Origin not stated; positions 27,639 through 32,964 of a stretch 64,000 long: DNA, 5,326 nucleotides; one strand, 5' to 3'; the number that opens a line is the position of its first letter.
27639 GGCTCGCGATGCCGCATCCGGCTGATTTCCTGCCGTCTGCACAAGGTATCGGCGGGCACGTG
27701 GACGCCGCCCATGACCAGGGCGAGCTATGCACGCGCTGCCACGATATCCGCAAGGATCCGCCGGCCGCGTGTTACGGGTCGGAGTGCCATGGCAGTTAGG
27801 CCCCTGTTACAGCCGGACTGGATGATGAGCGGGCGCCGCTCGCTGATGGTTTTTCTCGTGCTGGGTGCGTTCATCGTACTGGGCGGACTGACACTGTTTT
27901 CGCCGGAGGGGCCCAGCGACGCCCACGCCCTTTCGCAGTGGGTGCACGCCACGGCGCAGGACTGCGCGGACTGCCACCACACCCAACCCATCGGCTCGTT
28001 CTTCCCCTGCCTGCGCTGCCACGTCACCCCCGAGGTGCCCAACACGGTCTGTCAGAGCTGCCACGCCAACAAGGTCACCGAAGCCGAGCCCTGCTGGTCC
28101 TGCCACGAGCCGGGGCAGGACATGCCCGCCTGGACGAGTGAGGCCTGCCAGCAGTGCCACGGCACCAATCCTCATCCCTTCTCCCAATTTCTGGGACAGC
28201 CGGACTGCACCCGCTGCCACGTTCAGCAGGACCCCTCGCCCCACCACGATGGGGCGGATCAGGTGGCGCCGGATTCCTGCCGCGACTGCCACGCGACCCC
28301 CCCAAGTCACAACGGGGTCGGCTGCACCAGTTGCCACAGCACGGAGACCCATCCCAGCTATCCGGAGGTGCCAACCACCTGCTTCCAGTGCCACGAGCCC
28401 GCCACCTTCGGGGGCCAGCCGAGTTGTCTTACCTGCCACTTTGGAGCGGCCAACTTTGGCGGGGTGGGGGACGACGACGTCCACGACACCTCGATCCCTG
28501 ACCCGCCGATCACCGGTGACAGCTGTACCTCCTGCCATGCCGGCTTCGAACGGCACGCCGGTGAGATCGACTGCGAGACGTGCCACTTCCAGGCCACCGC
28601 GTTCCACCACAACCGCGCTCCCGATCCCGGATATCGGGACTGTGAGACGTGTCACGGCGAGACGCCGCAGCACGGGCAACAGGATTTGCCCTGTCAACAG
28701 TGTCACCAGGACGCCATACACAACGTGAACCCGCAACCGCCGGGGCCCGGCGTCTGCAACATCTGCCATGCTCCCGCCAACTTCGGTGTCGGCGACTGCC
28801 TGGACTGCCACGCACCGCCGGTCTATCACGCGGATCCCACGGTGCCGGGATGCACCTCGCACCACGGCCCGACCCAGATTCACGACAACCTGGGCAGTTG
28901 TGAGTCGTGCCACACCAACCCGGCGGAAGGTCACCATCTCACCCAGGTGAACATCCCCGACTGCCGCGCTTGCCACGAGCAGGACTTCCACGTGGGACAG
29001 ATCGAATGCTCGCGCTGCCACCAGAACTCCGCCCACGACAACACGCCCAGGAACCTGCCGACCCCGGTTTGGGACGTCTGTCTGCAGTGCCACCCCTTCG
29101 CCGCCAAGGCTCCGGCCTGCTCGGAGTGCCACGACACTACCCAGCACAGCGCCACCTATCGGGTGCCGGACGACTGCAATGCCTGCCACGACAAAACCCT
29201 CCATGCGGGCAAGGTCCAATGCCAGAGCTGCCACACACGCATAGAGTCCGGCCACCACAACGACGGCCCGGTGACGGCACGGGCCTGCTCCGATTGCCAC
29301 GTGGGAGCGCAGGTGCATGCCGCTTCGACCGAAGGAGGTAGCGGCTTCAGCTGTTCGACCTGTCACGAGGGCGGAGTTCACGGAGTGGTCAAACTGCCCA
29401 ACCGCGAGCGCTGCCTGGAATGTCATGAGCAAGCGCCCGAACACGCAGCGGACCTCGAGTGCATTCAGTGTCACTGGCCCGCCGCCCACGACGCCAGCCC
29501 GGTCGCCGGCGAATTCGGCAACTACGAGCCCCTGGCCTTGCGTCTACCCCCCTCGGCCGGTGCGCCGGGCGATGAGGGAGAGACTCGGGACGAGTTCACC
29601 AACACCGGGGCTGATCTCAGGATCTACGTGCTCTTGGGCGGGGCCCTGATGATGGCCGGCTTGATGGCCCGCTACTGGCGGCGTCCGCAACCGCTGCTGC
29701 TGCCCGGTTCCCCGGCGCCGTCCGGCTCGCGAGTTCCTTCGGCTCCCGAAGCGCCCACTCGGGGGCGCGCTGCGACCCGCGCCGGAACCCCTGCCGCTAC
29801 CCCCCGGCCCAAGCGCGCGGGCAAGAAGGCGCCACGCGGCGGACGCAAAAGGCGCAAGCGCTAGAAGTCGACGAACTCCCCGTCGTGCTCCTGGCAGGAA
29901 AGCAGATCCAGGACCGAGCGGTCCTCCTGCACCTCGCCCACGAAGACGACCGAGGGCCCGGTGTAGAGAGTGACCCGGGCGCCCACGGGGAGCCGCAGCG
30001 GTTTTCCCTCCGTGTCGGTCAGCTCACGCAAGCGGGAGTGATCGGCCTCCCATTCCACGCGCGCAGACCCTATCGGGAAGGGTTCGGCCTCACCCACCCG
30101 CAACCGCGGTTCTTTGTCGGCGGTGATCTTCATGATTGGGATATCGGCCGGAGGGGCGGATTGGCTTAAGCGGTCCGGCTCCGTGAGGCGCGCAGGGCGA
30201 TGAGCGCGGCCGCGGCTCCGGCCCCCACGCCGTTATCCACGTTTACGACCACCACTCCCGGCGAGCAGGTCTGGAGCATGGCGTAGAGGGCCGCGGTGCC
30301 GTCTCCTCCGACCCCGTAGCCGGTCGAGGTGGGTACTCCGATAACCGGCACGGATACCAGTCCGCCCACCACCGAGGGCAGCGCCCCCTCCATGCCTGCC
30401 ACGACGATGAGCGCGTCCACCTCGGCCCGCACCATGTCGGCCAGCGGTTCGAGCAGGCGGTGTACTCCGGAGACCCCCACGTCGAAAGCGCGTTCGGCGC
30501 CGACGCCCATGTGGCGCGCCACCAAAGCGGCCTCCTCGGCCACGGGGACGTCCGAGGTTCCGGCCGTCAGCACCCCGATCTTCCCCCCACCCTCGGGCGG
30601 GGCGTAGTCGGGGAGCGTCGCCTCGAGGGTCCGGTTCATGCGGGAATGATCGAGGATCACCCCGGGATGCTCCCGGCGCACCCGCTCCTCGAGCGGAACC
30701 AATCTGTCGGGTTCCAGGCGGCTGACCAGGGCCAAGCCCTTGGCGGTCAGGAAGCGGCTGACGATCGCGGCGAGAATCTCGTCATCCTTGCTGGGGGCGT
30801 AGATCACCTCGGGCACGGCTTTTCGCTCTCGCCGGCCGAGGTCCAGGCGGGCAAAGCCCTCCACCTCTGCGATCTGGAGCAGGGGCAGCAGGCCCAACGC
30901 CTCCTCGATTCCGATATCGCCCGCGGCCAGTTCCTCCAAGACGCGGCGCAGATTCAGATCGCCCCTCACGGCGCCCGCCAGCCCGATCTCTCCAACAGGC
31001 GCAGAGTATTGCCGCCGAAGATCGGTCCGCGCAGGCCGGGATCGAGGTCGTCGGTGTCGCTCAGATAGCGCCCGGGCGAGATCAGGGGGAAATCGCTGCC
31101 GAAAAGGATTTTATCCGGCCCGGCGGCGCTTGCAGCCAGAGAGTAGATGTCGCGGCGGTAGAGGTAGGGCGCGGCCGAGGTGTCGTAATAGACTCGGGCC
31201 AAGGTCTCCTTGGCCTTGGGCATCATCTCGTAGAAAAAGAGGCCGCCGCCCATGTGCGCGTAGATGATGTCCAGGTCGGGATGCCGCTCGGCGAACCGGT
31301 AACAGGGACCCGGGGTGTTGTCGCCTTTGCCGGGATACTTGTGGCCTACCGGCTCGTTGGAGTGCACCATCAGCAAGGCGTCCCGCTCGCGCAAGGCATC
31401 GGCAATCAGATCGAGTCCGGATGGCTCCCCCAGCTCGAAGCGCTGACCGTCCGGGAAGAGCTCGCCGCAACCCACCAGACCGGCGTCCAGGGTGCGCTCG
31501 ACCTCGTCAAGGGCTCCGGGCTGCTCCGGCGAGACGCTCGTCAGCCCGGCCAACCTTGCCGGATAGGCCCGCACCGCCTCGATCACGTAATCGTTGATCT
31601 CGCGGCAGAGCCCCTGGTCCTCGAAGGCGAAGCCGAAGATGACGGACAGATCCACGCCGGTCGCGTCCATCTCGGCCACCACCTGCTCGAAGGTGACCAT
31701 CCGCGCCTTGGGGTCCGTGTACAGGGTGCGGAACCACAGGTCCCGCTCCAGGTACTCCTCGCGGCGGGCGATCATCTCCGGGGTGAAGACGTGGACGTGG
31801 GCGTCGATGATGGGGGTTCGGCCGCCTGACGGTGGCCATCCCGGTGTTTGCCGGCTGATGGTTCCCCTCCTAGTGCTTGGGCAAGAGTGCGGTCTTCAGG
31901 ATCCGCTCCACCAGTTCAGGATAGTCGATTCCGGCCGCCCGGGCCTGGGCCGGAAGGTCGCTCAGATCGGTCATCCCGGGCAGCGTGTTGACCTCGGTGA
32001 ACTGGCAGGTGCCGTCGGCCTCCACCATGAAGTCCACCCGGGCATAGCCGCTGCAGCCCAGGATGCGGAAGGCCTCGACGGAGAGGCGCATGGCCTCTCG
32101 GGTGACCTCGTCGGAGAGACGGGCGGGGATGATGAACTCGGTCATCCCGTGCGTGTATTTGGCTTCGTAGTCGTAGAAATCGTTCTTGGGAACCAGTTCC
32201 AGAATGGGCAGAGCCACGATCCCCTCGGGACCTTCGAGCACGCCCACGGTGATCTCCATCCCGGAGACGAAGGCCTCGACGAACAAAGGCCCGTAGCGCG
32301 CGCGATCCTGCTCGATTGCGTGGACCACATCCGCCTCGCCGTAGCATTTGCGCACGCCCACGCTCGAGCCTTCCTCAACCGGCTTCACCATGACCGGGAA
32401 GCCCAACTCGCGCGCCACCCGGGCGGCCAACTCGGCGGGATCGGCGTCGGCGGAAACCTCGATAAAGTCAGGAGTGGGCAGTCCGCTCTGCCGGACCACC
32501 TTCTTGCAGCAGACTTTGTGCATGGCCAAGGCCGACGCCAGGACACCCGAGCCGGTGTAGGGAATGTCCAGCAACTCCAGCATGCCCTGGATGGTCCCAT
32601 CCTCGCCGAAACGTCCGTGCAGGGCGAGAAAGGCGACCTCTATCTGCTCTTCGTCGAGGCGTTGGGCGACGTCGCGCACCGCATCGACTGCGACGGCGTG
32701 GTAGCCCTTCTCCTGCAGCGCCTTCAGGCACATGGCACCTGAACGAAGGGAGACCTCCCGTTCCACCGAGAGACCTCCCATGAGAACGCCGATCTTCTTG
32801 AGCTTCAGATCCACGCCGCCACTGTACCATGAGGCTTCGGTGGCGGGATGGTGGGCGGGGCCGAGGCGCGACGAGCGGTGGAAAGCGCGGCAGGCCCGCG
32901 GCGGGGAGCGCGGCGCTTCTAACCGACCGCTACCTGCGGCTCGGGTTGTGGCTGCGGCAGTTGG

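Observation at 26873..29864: Tandem membrane-anchored multihaem c-type cytochromes (8 + ~27 haems) in a monoderm-type genome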

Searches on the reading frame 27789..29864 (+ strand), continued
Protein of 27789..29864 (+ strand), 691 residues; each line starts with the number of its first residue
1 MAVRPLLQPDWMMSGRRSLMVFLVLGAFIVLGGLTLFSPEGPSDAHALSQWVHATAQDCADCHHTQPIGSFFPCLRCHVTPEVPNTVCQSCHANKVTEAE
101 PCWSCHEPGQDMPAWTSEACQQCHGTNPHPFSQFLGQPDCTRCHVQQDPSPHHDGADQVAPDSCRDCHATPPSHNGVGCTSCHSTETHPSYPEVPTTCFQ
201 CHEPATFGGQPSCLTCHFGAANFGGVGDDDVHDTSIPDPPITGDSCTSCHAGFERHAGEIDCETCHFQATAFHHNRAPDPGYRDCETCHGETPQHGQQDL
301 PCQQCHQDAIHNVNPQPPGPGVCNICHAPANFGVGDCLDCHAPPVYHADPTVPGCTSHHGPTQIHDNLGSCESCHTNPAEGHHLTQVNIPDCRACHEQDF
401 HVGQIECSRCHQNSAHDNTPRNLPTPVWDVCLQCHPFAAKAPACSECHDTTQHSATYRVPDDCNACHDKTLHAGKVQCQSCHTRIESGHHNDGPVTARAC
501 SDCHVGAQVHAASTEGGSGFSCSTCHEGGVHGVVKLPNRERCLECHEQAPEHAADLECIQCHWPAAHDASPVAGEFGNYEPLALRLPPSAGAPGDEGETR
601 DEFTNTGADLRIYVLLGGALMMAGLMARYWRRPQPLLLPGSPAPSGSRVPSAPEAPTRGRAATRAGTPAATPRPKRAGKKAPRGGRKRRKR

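Call 33: list_cluster_members(proteins=[window:27789-29864:+, window:60611-63076:-, window:25550-26710:+, P0001, P0003, P0011])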
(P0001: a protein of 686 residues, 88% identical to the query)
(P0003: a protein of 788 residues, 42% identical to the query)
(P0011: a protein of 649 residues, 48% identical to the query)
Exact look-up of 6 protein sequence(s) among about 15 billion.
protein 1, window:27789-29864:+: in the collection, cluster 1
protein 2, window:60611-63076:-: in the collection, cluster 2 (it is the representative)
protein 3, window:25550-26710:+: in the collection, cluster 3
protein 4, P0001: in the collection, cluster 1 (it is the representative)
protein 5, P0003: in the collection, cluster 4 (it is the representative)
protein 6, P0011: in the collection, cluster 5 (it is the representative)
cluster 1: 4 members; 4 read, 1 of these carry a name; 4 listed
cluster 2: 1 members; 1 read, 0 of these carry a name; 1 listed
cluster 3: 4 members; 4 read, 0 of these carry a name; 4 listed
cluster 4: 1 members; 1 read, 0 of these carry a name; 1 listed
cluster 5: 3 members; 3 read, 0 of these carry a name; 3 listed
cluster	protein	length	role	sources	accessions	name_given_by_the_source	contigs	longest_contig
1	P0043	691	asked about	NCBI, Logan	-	-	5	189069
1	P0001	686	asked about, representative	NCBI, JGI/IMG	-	-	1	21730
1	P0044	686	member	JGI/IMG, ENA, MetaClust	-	\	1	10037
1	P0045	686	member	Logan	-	-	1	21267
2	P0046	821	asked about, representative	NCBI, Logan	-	-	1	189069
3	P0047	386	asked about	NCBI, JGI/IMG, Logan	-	-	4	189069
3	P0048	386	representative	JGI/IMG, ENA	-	-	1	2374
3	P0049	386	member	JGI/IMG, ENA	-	-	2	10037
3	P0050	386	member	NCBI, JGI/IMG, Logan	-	-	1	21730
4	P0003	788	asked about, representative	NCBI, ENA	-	-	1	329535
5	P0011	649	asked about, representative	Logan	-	-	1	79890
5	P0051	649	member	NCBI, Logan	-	-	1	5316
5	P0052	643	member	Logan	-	-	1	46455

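Call 34: predict_structure(alignment_id=A1)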
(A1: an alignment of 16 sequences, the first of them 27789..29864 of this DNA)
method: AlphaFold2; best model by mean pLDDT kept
length: 691 residues; sequences in the alignment: 16
mean_pLDDT: 42.8   pTM: 0.20
mean pLDDT of the five models: 42.8, 41.7, 40.6, 39.0, 34.3
residues with pLDDT >= 90: 0; 70-90: 34; 50-70: 92; < 50: 565
segments of 3 or more residues with pLDDT < 50: 1-14, 44-113, 128-286, 292-298, 307-315, 330-334, 342-369, 374-425, 441-444, 446-473, 485-517, 519-539, 548-550, 552-554, 558-607, 637-639, 641-691
pLDDT, mean of each block of 10 residues (from residue 1): 37 59 78 67 43 36 35 36 40 37 37 50 48 40 33 28 40 42 43 44 43 39 32 29 34 38 42 41 45 47 49 49 56 51 39 37 42 45 31 29 34 39 47 50 45 39 45 50 46 44 40 43 40 40 49 48 39 35 29 32 45 74 78 51 42 35 31 34 37 43
secondary structure, 60 per line:
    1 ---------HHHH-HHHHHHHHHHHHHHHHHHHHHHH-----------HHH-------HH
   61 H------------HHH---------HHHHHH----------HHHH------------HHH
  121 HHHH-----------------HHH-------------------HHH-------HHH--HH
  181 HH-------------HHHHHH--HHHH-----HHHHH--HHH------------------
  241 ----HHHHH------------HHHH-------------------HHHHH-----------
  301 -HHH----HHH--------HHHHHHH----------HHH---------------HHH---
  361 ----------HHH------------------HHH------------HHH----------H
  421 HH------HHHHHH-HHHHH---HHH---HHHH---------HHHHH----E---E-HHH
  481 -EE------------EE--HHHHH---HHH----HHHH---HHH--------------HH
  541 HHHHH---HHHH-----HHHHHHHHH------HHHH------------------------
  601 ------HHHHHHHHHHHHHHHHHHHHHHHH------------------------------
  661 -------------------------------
elements in order (helices of 4 or more, strands of 3 or more residues): H10-13 H15-37 H86-91 H102-105 H118-124 H179-182 H196-201 H204-207 H213-217 H245-249 H262-265 H285-289 H320-326 H429-434 H436-440 H450-453 H463-467 H500-504 H515-518 H539-545 H549-552 H558-566 H573-576 H607-630

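Call 35: find_encoding_contigs(protein=window:27789-29864:+, flank=2000, max_places=6)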
Protein window:27789-29864:+ (691 aa): 6 contigs read that carry it; 1 place shown.
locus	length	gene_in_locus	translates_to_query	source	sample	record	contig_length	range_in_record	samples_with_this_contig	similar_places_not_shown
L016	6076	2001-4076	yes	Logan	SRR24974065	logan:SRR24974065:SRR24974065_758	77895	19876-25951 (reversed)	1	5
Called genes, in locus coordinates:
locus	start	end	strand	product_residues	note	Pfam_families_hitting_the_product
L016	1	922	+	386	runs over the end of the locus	PF02350:Epimerase_2, PF13579:Glyco_trans_4_4 (weak)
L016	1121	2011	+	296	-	PF14537:Cytochrom_c3_2 (faint), PF14522:Cytochrome_C7 (weak)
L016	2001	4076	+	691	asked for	PF02085:Cytochrom_CIII (faint), PF14537:Cytochrom_c3_2 (faint), PF14522:Cytochrome_C7 (faint)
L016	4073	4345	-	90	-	-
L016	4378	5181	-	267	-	PF00731:AIRC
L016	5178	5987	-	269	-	PF04909:Amidohydro_2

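Call 52: search_protein_representatives(alignment_id=A1)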
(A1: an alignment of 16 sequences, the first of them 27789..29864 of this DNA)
Query: 16 sequences, 629 profile positions. Proteins with E-value up to 0.001 (for the whole library): 1355; up to 1e-10: 231; up to 1e-30: 19. The best 150 are listed.
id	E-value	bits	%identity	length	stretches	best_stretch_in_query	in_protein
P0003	0.0e+00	1050.9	-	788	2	11-370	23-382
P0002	1.3e-270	915.8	-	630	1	9-627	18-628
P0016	1.3e-184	631.7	-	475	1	169-624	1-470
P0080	7.4e-106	371.5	-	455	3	17-210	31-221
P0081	2.1e-60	221.4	-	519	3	56-308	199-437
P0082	5.3e-57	210.1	-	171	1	452-623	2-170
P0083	2.7e-49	184.7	-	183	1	451-624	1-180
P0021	8.8e-48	179.7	-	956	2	11-497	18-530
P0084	4.6e-45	170.7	-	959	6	13-205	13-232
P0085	1.2e-43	166.0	-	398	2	14-329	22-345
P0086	4.2e-40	154.3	-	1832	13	73-465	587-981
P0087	3.2e-39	151.4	-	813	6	19-279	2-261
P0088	5.9e-35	137.3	-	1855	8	47-558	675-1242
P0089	9.5e-34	133.3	-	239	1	457-618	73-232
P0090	7.0e-33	130.4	-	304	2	90-304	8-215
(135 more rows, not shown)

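Call 75: search_protein_families(library=pfam, proteins=[P0080], max_evalue=0.01)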
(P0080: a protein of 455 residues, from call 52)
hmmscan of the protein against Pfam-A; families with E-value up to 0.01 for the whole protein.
P0080 (455 aa): 5 families
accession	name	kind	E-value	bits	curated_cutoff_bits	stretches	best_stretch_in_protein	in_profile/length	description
PF14522.11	Cytochrome_C7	-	1.1e-10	41.6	24.8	0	276-351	7-67/67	Cytochrome c7 and related cytochrome c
PF14537.11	Cytochrom_c3_2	-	3e-08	34.5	25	0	65-100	1-38/79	Cytochrome c3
PF22113.1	Mtrc-MtrF_II-IV_dom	-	1.3e-05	25.2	30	0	246-375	8-132/176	Outer membrane cytochrome MtrC/MtrF-like, domains II/IV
PF00684.25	DnaJ_CXXCXGXG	-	0.00014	22.5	32.7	1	230-289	1-64/65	DnaJ central domain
PF02085.21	Cytochrom_CIII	-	0.00019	22.1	22.9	1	53-127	26-101/101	Class III cytochrome C family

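Call 77: find_encoding_contigs(protein=P0080, flank=10000, max_places=2)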
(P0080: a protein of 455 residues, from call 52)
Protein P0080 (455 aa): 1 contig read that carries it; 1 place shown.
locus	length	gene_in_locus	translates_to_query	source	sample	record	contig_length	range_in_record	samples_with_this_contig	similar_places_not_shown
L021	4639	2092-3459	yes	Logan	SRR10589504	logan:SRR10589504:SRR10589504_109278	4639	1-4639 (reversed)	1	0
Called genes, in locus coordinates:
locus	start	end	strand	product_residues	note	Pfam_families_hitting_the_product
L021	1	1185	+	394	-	?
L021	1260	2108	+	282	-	PF14537:Cytochrom_c3_2 (faint), PF02085:Cytochrom_CIII (faint), PF14522:Cytochrome_C7 (weak)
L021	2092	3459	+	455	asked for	PF14537:Cytochrom_c3_2 (faint), PF14522:Cytochrome_C7 (faint), PF22113:Mtrc-MtrF_II-IV_dom (faint)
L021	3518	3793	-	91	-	-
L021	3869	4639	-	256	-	?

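Call 78: find_encoding_contigs(protein=P0014, flank=10000, max_places=1)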
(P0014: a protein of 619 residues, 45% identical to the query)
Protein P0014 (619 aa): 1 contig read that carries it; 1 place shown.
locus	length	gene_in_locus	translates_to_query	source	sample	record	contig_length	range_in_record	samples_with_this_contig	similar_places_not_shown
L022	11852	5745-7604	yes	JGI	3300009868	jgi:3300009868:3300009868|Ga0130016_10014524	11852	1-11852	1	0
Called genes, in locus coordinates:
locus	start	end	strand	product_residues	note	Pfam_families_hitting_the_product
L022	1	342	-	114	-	?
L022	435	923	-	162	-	PF14221:DUF4330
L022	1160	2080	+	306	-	PF13489:Methyltransf_23, PF01728:FtsJ (weak), PF03848:TehB (weak), PF08003:Methyltransf_9, PF13847:Methyltransf_31, PF08241:Methyltransf_11, PF08242:Methyltransf_12, PF13649:Methyltransf_25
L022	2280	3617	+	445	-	PF00890:FAD_binding_2 (weak), PF01266:DAO (faint), PF07992:Pyr_redox_2 (faint), PF12831:FAD_oxidored, PF13450:NAD_binding_8 (weak)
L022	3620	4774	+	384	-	PF02350:Epimerase_2, PF13439:Glyco_transf_4 (faint), PF13579:Glyco_trans_4_4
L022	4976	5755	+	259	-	PF14522:Cytochrome_C7 (weak)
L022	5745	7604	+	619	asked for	PF02085:Cytochrom_CIII (faint), PF14522:Cytochrome_C7 (faint), PF14537:Cytochrom_c3_2 (faint)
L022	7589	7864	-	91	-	-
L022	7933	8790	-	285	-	PF00731:AIRC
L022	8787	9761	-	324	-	PF04909:Amidohydro_2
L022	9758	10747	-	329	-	PF01820:Dala_Dala_lig_N, PF02655:ATP-grasp_3 (weak), PF02786:CPSase_L_D2 (weak), PF02222:ATP-grasp (weak), PF07478:Dala_Dala_lig_C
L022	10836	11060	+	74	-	-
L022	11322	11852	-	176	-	?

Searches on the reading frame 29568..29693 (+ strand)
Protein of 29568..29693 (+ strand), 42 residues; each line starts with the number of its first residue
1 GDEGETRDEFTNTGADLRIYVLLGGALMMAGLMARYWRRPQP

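Call 39: search_protein_families(library=ncbifam, proteins=[window:29568-29693:+], max_evalue=10)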
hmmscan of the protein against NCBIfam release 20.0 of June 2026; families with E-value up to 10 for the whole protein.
seq(42 aa): 2 families
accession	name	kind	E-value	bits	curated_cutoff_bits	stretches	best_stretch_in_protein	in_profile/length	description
NF058583.1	LAXTG_small_WW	exception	0.017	14.8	65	1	11-34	19-42/54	LAXTG motif-containing small protein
TIGR01167.1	LPXTG_anchor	domain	0.051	14.3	15.9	1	12-39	4-33/34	LPXTG cell wall anchor domain-containing protein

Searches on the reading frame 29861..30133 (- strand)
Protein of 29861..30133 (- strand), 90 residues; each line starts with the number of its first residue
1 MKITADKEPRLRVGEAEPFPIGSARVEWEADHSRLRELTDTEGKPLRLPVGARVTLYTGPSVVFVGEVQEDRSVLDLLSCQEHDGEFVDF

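Call 8: search_protein_families(library=pfam, proteins=[window:29861-30133:-], max_evalue=0.00001)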
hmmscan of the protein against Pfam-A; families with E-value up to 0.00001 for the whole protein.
window:29861-30133:- (90 aa): 0 families

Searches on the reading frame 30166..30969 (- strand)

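Call 8: search_protein_families(library=pfam, proteins=[window:30166-30969:-], max_evalue=0.00001)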
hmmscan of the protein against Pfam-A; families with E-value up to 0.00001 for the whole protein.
window:30166-30969:- (267 aa): 1 family
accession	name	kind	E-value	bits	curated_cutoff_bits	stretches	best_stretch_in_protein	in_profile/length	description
PF00731.26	AIRC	-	6.5e-17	61.9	30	1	130-259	1-124/148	AIR carboxylase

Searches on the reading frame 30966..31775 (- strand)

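Call 8: search_protein_families(library=pfam, proteins=[window:30966-31775:-], max_evalue=0.00001)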
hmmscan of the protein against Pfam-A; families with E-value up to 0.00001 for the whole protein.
window:30966-31775:- (269 aa): 1 family
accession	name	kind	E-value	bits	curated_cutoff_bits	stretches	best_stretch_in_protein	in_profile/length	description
PF04909.20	Amidohydro_2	-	1.8e-30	107.2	26.4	1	19-261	25-287/289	Amidohydrolase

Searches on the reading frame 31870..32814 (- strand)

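Call 8: search_protein_families(library=pfam, proteins=[window:31870-32814:-], max_evalue=0.00001)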
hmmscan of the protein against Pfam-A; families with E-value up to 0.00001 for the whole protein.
window:31870-32814:- (314 aa): 4 families
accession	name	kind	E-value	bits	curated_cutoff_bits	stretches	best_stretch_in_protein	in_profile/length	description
PF07478.18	Dala_Dala_lig_C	-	2.5e-55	187.6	24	1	107-306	2-203/204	D-ala D-ala ligase C-terminus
PF01820.27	Dala_Dala_lig_N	-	9e-23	81.5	34.6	2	54-89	86-121/121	D-ala D-ala ligase N-terminus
PF02222.28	ATP-grasp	-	1.9e-08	34.6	27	1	106-275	2-159/179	ATP-grasp domain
PF02786.22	CPSase_L_D2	-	9.4e-07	29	19.8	1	124-277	24-178/211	Carbamoyl-phosphate synthase L chain, ATP binding domain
